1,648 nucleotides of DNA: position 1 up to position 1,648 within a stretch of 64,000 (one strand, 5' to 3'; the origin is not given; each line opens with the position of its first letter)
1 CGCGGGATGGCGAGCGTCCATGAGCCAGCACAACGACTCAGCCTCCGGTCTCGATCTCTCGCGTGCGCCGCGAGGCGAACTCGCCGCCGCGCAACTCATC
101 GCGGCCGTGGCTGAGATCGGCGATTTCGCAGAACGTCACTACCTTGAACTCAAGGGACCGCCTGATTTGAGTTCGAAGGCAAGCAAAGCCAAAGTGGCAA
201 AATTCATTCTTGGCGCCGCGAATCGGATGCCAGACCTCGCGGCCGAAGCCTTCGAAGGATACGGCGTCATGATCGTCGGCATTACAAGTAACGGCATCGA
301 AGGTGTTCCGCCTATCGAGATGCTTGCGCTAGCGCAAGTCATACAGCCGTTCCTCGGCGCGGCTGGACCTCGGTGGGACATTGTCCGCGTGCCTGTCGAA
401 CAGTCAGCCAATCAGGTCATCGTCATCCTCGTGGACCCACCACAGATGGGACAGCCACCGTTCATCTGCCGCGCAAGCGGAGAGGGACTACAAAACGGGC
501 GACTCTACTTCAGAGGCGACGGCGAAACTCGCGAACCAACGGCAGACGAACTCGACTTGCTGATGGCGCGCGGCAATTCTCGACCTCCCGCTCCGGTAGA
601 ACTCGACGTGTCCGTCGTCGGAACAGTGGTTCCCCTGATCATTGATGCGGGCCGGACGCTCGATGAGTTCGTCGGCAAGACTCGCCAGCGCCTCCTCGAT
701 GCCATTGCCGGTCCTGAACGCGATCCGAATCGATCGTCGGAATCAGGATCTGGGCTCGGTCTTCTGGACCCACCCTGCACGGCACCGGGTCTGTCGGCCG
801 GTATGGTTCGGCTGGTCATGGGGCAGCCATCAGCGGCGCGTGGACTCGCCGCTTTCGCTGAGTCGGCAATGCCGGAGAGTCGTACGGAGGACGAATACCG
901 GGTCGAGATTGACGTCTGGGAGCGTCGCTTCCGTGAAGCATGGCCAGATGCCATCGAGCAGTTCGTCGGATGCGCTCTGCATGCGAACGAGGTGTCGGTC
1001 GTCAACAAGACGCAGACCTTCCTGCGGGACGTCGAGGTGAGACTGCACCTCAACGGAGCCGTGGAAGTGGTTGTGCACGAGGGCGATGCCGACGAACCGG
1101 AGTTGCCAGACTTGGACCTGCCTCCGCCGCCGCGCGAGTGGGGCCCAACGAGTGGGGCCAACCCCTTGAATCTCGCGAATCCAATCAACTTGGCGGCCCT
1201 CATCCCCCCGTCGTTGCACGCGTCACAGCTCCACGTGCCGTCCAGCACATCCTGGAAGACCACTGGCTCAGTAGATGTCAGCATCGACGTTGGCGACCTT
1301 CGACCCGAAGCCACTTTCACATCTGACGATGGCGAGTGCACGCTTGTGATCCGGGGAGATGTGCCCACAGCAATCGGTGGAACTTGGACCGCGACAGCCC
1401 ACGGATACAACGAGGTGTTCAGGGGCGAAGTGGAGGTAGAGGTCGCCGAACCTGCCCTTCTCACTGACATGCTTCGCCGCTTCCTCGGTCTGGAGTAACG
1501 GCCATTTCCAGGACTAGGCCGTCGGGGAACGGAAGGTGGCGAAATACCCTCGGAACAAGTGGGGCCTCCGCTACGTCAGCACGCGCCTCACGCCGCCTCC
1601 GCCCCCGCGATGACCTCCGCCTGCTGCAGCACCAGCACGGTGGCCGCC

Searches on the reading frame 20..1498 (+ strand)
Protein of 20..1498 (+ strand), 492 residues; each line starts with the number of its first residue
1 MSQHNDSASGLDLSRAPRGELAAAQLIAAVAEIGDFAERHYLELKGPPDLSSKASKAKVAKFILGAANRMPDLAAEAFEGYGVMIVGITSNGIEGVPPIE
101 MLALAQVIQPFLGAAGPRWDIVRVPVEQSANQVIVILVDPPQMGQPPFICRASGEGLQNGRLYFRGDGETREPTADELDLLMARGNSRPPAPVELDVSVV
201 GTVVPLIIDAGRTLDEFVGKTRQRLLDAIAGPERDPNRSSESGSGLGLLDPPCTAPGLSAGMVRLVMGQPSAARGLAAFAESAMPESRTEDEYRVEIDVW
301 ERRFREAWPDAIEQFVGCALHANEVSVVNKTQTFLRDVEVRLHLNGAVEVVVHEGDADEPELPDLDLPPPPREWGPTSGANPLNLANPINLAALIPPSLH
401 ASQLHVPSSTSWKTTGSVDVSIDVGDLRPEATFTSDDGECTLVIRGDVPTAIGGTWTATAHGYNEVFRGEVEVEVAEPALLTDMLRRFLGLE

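Call 4: search_protein_families(library=pfam, proteins=[window:20-1498:+], max_evalue=0.1)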
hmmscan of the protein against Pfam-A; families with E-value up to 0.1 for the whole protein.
window:20-1498:+ (492 aa): 0 families

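Call 5: search_protein_families(library=padloc, proteins=[window:20-1498:+], max_evalue=0.1)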
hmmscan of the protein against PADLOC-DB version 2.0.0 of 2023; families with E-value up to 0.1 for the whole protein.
window:20-1498:+ (492 aa): 0 families

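Call 6: search_protein_families(library=ncbifam, proteins=[window:20-1498:+], max_evalue=0.1)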
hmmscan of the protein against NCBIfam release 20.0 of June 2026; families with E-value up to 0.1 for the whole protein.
window:20-1498:+ (492 aa): 1 family
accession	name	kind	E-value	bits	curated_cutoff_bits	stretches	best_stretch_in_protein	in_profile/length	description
NF006087.0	PRK08236.1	equivalog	0.07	12.8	213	0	67-103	153-185/219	futalosine hydrolase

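Call 8: search_protein_families(library=phrogs, proteins=[window:20-1498:+], max_evalue=0.1)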
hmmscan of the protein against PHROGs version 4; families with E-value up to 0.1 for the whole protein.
window:20-1498:+ (492 aa): 1 family
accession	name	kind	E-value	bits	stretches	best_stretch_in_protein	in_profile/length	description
phrog_29022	-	head and packaging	0.025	12.9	1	409-461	468-519/1883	virion structural protein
